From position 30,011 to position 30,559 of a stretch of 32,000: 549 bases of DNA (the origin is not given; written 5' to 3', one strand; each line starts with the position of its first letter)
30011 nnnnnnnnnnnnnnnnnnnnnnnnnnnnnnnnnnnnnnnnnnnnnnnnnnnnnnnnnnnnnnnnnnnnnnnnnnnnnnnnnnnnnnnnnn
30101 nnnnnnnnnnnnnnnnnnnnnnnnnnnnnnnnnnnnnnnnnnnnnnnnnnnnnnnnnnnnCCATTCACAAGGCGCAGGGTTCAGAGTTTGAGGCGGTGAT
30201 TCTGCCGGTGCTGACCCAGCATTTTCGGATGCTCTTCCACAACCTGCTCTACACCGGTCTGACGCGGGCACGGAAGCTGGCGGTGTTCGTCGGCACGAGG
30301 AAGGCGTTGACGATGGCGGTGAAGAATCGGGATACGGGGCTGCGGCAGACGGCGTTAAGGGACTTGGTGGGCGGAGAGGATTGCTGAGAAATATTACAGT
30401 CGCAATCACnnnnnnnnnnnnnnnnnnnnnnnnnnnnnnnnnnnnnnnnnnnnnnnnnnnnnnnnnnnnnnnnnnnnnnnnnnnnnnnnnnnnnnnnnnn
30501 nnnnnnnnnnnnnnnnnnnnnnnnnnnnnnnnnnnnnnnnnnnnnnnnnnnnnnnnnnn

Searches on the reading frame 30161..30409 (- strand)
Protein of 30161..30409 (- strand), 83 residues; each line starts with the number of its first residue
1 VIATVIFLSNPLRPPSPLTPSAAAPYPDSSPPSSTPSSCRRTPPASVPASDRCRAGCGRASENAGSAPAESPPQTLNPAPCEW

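Call 99: search_solved_structures(query=window:30161-30409:-, max_evalue=0.01)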
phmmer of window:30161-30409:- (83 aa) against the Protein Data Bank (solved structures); distinct sequences matched with E-value up to 0.01: 0.
